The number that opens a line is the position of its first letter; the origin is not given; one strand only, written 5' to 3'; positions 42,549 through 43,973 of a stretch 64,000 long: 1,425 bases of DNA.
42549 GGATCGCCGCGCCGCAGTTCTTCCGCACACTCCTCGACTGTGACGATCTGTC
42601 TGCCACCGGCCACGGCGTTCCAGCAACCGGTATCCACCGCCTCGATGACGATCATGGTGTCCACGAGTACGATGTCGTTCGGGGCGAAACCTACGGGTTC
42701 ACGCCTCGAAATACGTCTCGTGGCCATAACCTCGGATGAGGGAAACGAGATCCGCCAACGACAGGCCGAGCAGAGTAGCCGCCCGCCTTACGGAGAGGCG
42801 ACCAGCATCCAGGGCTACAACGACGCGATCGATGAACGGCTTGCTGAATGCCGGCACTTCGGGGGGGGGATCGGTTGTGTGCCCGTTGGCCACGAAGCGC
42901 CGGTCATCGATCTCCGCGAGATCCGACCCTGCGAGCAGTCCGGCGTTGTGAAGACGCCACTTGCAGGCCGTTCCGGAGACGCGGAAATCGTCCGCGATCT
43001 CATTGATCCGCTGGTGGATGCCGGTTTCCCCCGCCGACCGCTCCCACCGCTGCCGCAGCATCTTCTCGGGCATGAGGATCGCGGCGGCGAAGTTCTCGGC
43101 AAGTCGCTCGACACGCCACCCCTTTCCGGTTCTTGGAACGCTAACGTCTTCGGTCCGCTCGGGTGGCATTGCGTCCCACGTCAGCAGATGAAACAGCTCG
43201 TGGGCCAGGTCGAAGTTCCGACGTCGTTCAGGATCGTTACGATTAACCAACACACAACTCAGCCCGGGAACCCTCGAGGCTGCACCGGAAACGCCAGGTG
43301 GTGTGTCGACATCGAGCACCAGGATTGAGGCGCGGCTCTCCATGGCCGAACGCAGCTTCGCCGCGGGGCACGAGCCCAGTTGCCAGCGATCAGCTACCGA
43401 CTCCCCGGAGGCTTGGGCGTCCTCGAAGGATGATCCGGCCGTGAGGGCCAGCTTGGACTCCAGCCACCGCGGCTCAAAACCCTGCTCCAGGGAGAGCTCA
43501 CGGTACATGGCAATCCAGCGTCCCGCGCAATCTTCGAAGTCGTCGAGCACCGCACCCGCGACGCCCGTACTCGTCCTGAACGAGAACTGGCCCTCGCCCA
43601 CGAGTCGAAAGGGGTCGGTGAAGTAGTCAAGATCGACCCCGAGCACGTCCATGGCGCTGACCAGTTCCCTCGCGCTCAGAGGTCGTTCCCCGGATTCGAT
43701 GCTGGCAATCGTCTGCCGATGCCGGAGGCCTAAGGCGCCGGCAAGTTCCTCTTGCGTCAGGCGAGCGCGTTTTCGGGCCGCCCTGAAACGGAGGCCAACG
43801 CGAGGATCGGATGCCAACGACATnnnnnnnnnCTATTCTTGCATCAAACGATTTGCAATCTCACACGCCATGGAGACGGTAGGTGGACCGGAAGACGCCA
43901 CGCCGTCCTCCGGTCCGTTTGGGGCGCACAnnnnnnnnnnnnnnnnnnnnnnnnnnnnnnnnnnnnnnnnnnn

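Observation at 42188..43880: XRE-HTH/ImmA-IrrE metallopeptidase fusion coupled to a PIN-like small ORF: candidate toxin-antitoxin or abortive-infection-type module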

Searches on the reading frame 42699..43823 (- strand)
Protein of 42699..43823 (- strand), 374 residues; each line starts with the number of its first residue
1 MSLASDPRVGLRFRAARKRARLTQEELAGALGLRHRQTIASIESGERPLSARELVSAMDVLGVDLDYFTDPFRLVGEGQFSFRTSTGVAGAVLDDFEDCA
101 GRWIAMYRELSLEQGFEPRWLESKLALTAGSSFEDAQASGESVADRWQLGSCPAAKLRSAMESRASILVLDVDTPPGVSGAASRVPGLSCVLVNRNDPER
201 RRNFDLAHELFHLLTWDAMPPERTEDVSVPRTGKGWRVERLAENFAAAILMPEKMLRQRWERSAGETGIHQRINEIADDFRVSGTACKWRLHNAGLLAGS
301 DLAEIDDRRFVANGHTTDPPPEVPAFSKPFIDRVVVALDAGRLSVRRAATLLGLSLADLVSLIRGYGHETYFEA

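Call 3: search_protein_families(library=pfam, proteins=[window:42699-43823:-], max_evalue=1)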
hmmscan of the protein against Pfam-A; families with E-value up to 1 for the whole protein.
window:42699-43823:- (374 aa): 8 families
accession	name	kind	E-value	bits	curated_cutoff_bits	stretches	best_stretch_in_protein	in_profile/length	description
PF06114.19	Peptidase_M78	-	9e-13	48.6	22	1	189-288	29-119/123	IrrE N-terminal-like domain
PF01381.28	HTH_3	-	7e-11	42.4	23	1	14-68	2-55/55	Helix-turn-helix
PF13560.12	HTH_31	-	7e-10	39.5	27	1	9-65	2-58/64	Helix-turn-helix domain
PF12844.13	HTH_19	-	2.2e-05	24.7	30.2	1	12-68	3-58/64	Helix-turn-helix domain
PF13412.12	HTH_24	-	0.0096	15.9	21.9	0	17-33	13-29/48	Winged helix-turn-helix DNA-binding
PF20432.4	Xre-like-HTH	-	0.014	16.1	25.8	1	13-53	15-54/63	Antitoxin Xre-like helix-turn-helix domain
PF13404.12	HTH_AsnC-type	-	0.4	11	27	0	19-36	15-32/42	AsnC-type helix-turn-helix domain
PF13384.12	HTH_23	-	0.41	11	24.6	0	7-40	2-35/50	Homeodomain-like domain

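Call 4: search_protein_families(library=ncbifam, proteins=[window:42699-43823:-], max_evalue=1)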
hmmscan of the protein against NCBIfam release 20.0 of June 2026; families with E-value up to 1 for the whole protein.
window:42699-43823:- (374 aa): 8 families
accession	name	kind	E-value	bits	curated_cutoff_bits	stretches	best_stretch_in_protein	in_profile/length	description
NF052239.1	antitox_spr1629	equivalog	3.8e-09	36.1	335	1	191-297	197-296/377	spr1629 family repressor/antitoxin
TIGR03070.1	couple_hipB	subfamily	3.6e-07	30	71.65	1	10-65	4-58/58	type II toxin-antitoxin system Y4mF family antitoxin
NF038139.1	Reg_Aceta_RamB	equivalog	1.6e-06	27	700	1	9-77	3-72/465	acetate metabolism transcriptional regulator RamB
NF041951.1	phage_RstR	subfamily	0.0012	19.1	80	1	11-68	5-61/108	RstR family transcriptional repressor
NF006015.0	PRK08154.1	subfamily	0.14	11.3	204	1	8-65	30-86/314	anaerobic benzoate catabolism transcriptional regulator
NF007257.0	PRK09706.1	subfamily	0.15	11.9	101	1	9-61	6-57/135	transcriptional repressor DicA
TIGR00270.2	TIGR00270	equivalog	0.16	11.8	110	1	12-46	79-112/159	multiprotein bridging factor aMBF1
NF047948.1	male_kill_WMK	equivalog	0.18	11.2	300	1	9-65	6-61/300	WO male-killing family protein Wmk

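Call 5: search_protein_families(library=padloc, proteins=[window:42699-43823:-], max_evalue=1)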
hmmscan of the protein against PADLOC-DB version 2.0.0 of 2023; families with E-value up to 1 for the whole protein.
window:42699-43823:- (374 aa): 21 families
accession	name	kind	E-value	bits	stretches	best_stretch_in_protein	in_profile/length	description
PDLC03949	RmrA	-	7.6e-25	85.5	1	12-365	6-335/363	-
PDLC03946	RmrA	-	2.1e-17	60.9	1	12-301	6-274/357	-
PDLC04141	capP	-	4.1e-17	60.5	1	163-292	31-151/242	capP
PDLC03952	RmrA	-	9.7e-17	58.9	1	12-258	26-271/395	-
PDLC03947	RmrA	-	1.1e-16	58.6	1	10-258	13-259/383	-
PDLC03954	RmrA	-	1e-14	52.2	1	11-257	13-258/380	-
PDLC03943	RmrA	-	1e-13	49.1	1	10-299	4-277/370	-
PDLC03944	RmrA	-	1.1e-11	42.4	1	10-258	8-250/384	-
PDLC03951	RmrA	-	2.8e-11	41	1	12-257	12-253/400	-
PDLC03948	RmrA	-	2e-10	38.1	1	11-257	11-257/397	-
PDLC03945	RmrA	-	2.3e-10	38.2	1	191-298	197-297/394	-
PDLC03955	RmrA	-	2.6e-08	31.5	1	12-297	24-293/371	-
PDLC03950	RmrA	-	5.4e-07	26.9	1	13-298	7-282/369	-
PDLC03956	RmrA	-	1.5e-06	25.5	1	135-299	136-291/399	-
PDLC03953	RmrA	-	1.8e-06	25.4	2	9-70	6-66/373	-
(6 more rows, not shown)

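Call 51: find_homologous_proteins(query=window:42699-43823:-, max_evalue=0.001)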
Query window:42699-43823:- (374 aa): 1941 proteins with E <= 0.001 among 8000 candidates; the best 120 are listed.
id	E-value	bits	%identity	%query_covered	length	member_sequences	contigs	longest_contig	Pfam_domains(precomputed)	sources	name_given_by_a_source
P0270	1.2e-221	753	92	100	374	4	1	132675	PF01381.29,PF06114.20,PF13560.13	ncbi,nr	ncbi:MAG: XRE family transcriptional regulator [Gemmatimonadetes bacterium]|nr:XRE family transcript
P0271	1.6e-210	717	100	85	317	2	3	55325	PF06114.20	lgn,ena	-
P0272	4.7e-195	666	81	99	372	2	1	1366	PF12844.14,PF01381.29,PF06114.20,PF13560.13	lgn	-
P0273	1.6e-189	648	78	99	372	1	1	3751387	PF12844.14,PF01381.29,PF24250.2,PF06114.20,PF13560.13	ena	-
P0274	4.3e-189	646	79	99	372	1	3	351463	PF01381.29,PF06114.20,PF13560.13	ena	-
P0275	4.6e-188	643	78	99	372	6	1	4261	PF01381.29,PF06114.20,PF13560.13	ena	-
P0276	1.8e-179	614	85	86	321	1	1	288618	PF06114.20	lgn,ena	-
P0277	1.3e-177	608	85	85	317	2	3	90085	PF06114.20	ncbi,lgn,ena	-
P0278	2.0e-161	555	70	100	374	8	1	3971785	PF01381.29,PF06114.20,PF13560.13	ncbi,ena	-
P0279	2.9e-161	555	79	85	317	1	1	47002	PF06114.20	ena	-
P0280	4.8e-160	551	68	98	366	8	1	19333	PF01381.29,PF06114.20,PF13560.13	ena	-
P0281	1.8e-159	549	68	99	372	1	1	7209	PF01381.29,PF06114.20,PF13560.13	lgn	-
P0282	3.8e-159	548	67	100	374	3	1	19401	PF12844.14,PF01381.29,PF06114.20,PF13560.13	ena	-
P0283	3.3e-157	541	67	100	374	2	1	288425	PF01381.29,PF06114.20,PF13560.13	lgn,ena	-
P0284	4.8e-156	537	66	100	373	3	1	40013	PF01381.29,PF06114.20,PF13560.13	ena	-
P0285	2.7e-153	528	65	98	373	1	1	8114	PF01381.29,PF06114.20,PF13560.13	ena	-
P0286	3.7e-152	525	66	99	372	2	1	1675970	PF01381.29,PF06114.20,PF13560.13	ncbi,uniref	ncbi:helix-turn-helix domain-containing protein [Candidatus Palauibacter sp.]|uniref:helix-turn-heli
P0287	1.9e-149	516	64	100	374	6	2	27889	PF13384.13,PF20432.5,PF01381.29,PF06114.20,PF13560.13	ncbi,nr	ncbi:MAG: XRE family transcriptional regulator [Gemmatimonadetes bacterium]|nr:XRE family transcript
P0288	4.3e-148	511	64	100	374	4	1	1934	PF12844.14,PF01381.29,PF06114.20,PF13560.13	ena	-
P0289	4.6e-147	508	64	100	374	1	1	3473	PF01381.29,PF06114.20,PF13560.13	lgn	-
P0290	2.9e-146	505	63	100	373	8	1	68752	PF12844.14,PF01381.29,PF06114.20,PF13560.13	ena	-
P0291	3.2e-146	505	63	100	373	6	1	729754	PF01381.29,PF06114.20,PF13560.13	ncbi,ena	-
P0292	9.4e-145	500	61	100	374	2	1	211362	PF12844.14,PF01381.29,PF06114.20,PF13560.13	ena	-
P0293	1.0e-144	500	63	98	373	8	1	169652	PF01381.29,PF06114.20,PF13560.13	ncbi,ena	-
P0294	1.1e-144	500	62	100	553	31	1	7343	PF13508.14,PF01381.29,PF13560.13,PF00583.32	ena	-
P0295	1.8e-144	499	64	100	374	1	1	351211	PF01381.29,PF06114.20,PF13560.13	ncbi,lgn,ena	-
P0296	1.9e-144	499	64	99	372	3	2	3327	PF12844.14,PF01381.29,PF06114.20,PF13560.13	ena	-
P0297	5.3e-144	498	63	99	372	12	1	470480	PF01381.29,PF06114.20,PF13560.13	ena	-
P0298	1.8e-143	496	64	98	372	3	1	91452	PF13412.13,PF13518.13,PF01381.29,PF06114.20,PF13560.13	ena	-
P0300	2.5e-143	496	63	100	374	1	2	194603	PF01381.29,PF06114.20,PF13560.13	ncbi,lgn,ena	-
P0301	2.9e-143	495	63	100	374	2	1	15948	PF12844.14,PF01381.29,PF06114.20,PF13560.13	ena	-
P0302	3.8e-143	495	63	99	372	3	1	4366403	PF12844.14,PF01381.29,PF06114.20,PF13560.13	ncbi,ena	-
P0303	7.3e-143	494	64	98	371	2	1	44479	PF12844.14,PF01381.29,PF06114.20,PF13560.13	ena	-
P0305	8.4e-143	494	61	100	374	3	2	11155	PF12844.14,PF01381.29,PF06114.20,PF13560.13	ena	-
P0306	8.5e-143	494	63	100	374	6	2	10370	PF01381.29,PF06114.20,PF13560.13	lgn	-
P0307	9.5e-143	494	62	100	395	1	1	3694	PF12844.14,PF01381.29,PF06114.20,PF13560.13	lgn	-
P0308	1.5e-142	493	62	100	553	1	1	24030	PF13673.14,PF12844.14,PF13508.14,PF01381.29,PF13560.13,PF00583.32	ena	-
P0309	2.4e-142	492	61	100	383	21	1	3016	PF12844.14,PF01381.29,PF06114.20,PF13560.13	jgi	-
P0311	3.8e-142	492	61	100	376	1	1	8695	PF12844.14,PF01381.29,PF06114.20,PF13560.13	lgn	-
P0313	4.8e-142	491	62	100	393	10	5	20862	PF12844.14,PF01381.29,PF06114.20,PF13560.13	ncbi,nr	ncbi:MAG: helix-turn-helix transcriptional regulator [Gemmatimonadetes bacterium]|nr:helix-turn-heli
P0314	6.5e-142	491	62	99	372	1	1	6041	PF01381.29,PF06114.20,PF13560.13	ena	-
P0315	8.5e-142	491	62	99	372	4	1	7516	PF13412.13,PF13384.13,PF13518.13,PF01381.29,PF06114.20,PF13560.13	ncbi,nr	ncbi:MAG: XRE family transcriptional regulator [Gemmatimonadota bacterium]|nr:XRE family transcripti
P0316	1.4e-141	490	61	98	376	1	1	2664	PF01381.29,PF06114.20,PF13560.13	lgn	-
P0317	1.5e-141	490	72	86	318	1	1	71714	PF06114.20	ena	-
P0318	2.2e-141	489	61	98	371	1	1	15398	PF12844.14,PF01381.29,PF06114.20,PF13560.13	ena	-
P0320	5.7e-141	488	62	99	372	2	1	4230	PF12844.14,PF01381.29,PF06114.20,PF13560.13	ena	-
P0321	8.1e-141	487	62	100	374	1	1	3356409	PF01381.29,PF06114.20,PF13560.13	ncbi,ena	-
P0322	8.4e-141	487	61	99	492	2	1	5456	PF01381.29,PF13560.13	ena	-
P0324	1.3e-140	487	63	98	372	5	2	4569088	PF12844.14,PF01381.29,PF06114.20,PF13560.13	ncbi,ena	-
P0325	1.9e-140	486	61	100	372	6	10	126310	PF01381.29,PF06114.20,PF13560.13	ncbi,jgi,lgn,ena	-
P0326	2.5e-140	486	62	100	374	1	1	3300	PF01381.29,PF06114.20,PF13560.13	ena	-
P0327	7.4e-140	484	64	98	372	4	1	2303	PF12844.14,PF01381.29,PF06114.20,PF13560.13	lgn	-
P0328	1.3e-139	483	61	100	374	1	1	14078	PF12844.14,PF01381.29,PF06114.20,PF13560.13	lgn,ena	-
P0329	1.8e-139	483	61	100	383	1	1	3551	PF12844.14,PF01381.29,PF06114.20,PF13560.13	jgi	-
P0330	1.8e-139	483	61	100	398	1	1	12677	PF12844.14,PF01381.29,PF06114.20,PF13560.13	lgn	-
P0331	1.8e-139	483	62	98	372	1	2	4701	PF12844.14,PF01381.29,PF06114.20,PF13560.13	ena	-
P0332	2.3e-139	483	62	98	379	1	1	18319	PF12844.14,PF01381.29,PF06114.20,PF13560.13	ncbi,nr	ncbi:MAG: XRE family transcriptional regulator [Gemmatimonadetes bacterium]|nr:XRE family transcript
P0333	2.3e-139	483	62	100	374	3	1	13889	PF12844.14,PF01381.29,PF06114.20,PF13560.13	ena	-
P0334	3.2e-139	482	62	98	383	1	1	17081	PF12844.14,PF01381.29,PF06114.20,PF13560.13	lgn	-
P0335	3.9e-139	482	60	100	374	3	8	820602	PF12844.14,PF01381.29,PF06114.20,PF13560.13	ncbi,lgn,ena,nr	ncbi:MAG: helix-turn-helix domain-containing protein [Gemmatimonadetes bacterium]|nr:helix-turn-heli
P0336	5.0e-139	481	61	98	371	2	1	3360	PF12844.14,PF20432.5,PF01381.29,PF06114.20,PF13560.13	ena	-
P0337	2.4e-138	479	61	98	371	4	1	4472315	PF12844.14,PF01381.29,PF06114.20,PF13560.13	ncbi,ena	-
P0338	3.7e-138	479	61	100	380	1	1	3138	PF12844.14,PF01381.29,PF06114.20,PF13560.13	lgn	-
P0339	4.0e-138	478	61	98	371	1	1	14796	PF12844.14,PF20432.5,PF01381.29,PF06114.20,PF13560.13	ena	-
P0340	6.7e-138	478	61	98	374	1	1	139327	PF12844.14,PF01381.29,PF06114.20,PF13560.13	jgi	jgi:Zn-dependent peptidase ImmA (M78 family)/DNA-binding XRE family transcriptional regulator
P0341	7.2e-138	478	61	98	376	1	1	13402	PF12844.14,PF20432.5,PF01381.29,PF06114.20,PF13560.13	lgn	-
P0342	2.3e-137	476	62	98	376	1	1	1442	PF12844.14,PF01381.29,PF06114.20,PF13560.13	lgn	-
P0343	3.8e-137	475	60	99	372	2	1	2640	PF01381.29,PF06114.20,PF13560.13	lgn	-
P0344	4.0e-137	475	59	100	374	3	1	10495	PF01381.29,PF06114.20,PF13560.13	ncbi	-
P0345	5.2e-137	475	60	100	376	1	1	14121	PF12844.14,PF01381.29,PF06114.20,PF13560.13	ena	-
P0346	7.3e-137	474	60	98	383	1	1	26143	PF12844.14,PF01381.29,PF06114.20,PF13560.13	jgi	jgi:XRE family transcriptional regulator, fatty acid utilization regulator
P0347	8.8e-137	474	59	100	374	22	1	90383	PF01381.29,PF06114.20,PF13560.13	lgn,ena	-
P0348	1.4e-136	473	60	100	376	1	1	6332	PF12844.14,PF01381.29,PF06114.20,PF13560.13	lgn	-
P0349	1.4e-136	473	60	100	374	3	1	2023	PF01381.29,PF06114.20,PF13560.13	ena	-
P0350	3.6e-136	472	61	98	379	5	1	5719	PF12844.14,PF01381.29,PF06114.20,PF13560.13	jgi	-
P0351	6.2e-136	471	60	98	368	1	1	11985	PF20432.5,PF01381.29,PF06114.20,PF13560.13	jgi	jgi:XRE family transcriptional regulator, fatty acid utilization regulator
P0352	7.4e-136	471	60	100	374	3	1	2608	PF12844.14,PF01381.29,PF06114.20,PF13560.13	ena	-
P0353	1.2e-135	470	61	98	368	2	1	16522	PF12844.14,PF20432.5,PF01381.29,PF06114.20,PF13560.13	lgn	-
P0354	1.3e-135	470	59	98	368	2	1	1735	PF20432.5,PF01381.29,PF06114.20,PF13560.13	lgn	-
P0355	1.3e-135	470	60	100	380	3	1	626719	PF12844.14,PF01381.29,PF06114.20,PF13560.13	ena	-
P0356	1.8e-135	470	60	99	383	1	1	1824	PF12844.14,PF01381.29,PF06114.20,PF13560.13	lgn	-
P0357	2.3e-135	469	61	98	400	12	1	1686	PF12844.14,PF20432.5,PF01381.29,PF06114.20,PF13560.13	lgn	-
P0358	3.3e-135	469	59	94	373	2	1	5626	PF01381.29,PF06114.20,PF13560.13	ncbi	-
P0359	1.3e-134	467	64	92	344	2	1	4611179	PF01381.29,PF06114.20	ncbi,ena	-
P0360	1.5e-134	467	60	98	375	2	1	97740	PF12844.14,PF01381.29,PF06114.20,PF13560.13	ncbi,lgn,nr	ncbi:MAG: helix-turn-helix domain-containing protein [Gemmatimonadetes bacterium]|nr:helix-turn-heli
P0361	5.9e-134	465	62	98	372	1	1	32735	PF12844.14,PF01381.29,PF06114.20,PF13560.13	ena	-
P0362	9.4e-134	464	59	98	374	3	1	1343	PF12844.14,PF01381.29,PF06114.20,PF13560.13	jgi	jgi:transcriptional regulator with XRE-family HTH domain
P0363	9.6e-134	464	60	98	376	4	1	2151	PF12844.14,PF01381.29,PF06114.20,PF13560.13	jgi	jgi:Zn-dependent peptidase ImmA (M78 family)/DNA-binding XRE family transcriptional regulator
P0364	1.7e-133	463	60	98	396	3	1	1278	PF12844.14,PF01381.29,PF06114.20,PF13560.13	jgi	jgi:transcriptional regulator with XRE-family HTH domain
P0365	2.0e-133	463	67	85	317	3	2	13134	PF06114.20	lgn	-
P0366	2.3e-133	463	62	94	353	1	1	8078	PF01381.29,PF06114.20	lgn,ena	-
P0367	6.0e-133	461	60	98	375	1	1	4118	PF01381.29,PF06114.20,PF13560.13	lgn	-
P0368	7.0e-133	461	58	100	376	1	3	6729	PF12844.14,PF20432.5,PF01381.29,PF06114.20,PF13560.13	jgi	jgi:transcriptional regulator with XRE-family HTH domain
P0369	2.1e-132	460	59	98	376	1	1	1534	PF12844.14,PF01381.29,PF06114.20,PF13560.13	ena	-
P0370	3.2e-132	459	58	98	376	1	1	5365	PF12844.14,PF01381.29,PF06114.20,PF13560.13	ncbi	-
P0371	3.5e-132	459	59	100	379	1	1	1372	PF12844.14,PF01381.29,PF06114.20,PF13560.13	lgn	-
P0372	4.6e-132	458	60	98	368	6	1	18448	PF12844.14,PF01381.29,PF06114.20,PF13560.13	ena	-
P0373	5.7e-132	458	59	100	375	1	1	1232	PF01381.29,PF06114.20,PF13560.13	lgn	-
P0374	6.6e-132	458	59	98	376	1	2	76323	PF20432.5,PF01381.29,PF06114.20,PF13560.13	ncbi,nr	ncbi:MAG: XRE family transcriptional regulator [Gemmatimonadetes bacterium]|nr:XRE family transcript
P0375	1.1e-131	457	61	94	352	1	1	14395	PF13412.13,PF01381.29,PF06114.20,PF13560.13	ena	-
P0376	1.9e-131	456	59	99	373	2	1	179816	PF12844.14,PF01381.29,PF06114.20,PF13560.13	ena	-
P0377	2.7e-131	456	59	100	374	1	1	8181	PF01381.29,PF06114.20,PF13560.13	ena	-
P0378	3.1e-131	456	60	98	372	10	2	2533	PF12844.14,PF01381.29,PF06114.20,PF13560.13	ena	-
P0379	5.8e-131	455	59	98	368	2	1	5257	PF12844.14,PF01381.29,PF06114.20,PF13560.13,PF03683.20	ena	-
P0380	1.0e-130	454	57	100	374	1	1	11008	PF01381.29,PF06114.20,PF13560.13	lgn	-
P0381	1.5e-130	453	60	98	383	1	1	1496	PF01381.29,PF06114.20,PF13560.13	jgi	jgi:Zn-dependent peptidase ImmA (M78 family)/transcriptional regulator with XRE-family HTH domain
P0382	1.7e-130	453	58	98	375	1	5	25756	PF01381.29,PF06114.20,PF13560.13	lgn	-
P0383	1.9e-130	453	59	98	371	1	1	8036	PF01381.29,PF06114.20,PF13560.13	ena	-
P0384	3.8e-130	452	58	98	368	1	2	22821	PF12844.14,PF20432.5,PF01381.29,PF06114.20,PF13560.13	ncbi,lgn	-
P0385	1.1e-129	451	60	98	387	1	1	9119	PF01381.29,PF06114.20,PF13560.13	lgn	-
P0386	1.4e-129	450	58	98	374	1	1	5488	PF12844.14,PF01381.29,PF06114.20,PF13560.13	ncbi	-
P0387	7.7e-129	448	58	98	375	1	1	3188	PF12844.14,PF01381.29,PF06114.20,PF13560.13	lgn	-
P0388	7.8e-129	448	61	94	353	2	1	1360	PF01381.29,PF06114.20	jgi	jgi:Zn-dependent peptidase ImmA (M78 family)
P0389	5.2e-128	445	58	100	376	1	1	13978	PF12844.14,PF01381.29,PF06114.20,PF13560.13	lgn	-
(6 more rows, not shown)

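Call 53: search_protein_families(library=pfam, proteins=[P0308, P0322, P0294], max_evalue=0.01)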
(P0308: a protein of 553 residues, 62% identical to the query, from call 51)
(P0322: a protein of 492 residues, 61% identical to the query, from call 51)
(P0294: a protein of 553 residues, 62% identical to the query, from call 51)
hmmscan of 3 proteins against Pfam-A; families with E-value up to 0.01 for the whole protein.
P0308 (553 aa): 6 families
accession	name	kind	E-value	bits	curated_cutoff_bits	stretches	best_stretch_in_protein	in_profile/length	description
PF01381.28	HTH_3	-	3.7e-12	46.5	23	1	13-68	1-55/55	Helix-turn-helix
PF13560.12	HTH_31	-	6e-10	39.7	27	1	9-65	2-58/64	Helix-turn-helix domain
PF00583.31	Acetyltransf_1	-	9.4e-07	29.6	20.7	1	438-520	23-115/116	Acetyltransferase (GNAT) family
PF13508.13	Acetyltransf_7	-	3.5e-06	27.7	27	1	447-522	4-83/84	Acetyltransferase (GNAT) domain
PF12844.13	HTH_19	-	1.5e-05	25.3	30.2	1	10-68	1-58/64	Helix-turn-helix domain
PF13673.13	Acetyltransf_10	-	2.6e-05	24.7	23.6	1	435-523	20-109/128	Acetyltransferase (GNAT) domain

P0322 (492 aa): 5 families
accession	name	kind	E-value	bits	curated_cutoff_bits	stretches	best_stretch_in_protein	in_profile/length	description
PF01381.28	HTH_3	-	1.5e-12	47.8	23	1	11-66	1-55/55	Helix-turn-helix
PF13560.12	HTH_31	-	3.6e-10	40.4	27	1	7-63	2-58/64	Helix-turn-helix domain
PF12844.13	HTH_19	-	3.3e-05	24.1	30.2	1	8-66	1-58/64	Helix-turn-helix domain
PF13744.12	HTH_37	-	0.0013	18.9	27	0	328-363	19-54/80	Helix-turn-helix domain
PF20432.4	Xre-like-HTH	-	0.005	17.6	25.8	1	12-55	16-58/63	Antitoxin Xre-like helix-turn-helix domain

P0294 (553 aa): 8 families
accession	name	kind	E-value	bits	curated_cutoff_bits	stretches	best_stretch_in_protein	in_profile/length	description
PF01381.28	HTH_3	-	8.5e-12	45.4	23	1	13-68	1-55/55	Helix-turn-helix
PF13560.12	HTH_31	-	1.6e-09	38.4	27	1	9-65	2-58/64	Helix-turn-helix domain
PF00583.31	Acetyltransf_1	-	9.3e-07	29.6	20.7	1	438-520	23-115/116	Acetyltransferase (GNAT) family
PF13508.13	Acetyltransf_7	-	3.7e-06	27.7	27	1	447-522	4-83/84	Acetyltransferase (GNAT) domain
PF13673.13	Acetyltransf_10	-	3.2e-05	24.3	23.6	1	435-523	20-109/128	Acetyltransferase (GNAT) domain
PF12844.13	HTH_19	-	5.2e-05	23.5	30.2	1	10-68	1-58/64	Helix-turn-helix domain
PF13744.12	HTH_37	-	0.0051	17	27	0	330-365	19-54/80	Helix-turn-helix domain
PF20432.4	Xre-like-HTH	-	0.008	16.9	25.8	1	14-57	16-58/63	Antitoxin Xre-like helix-turn-helix domain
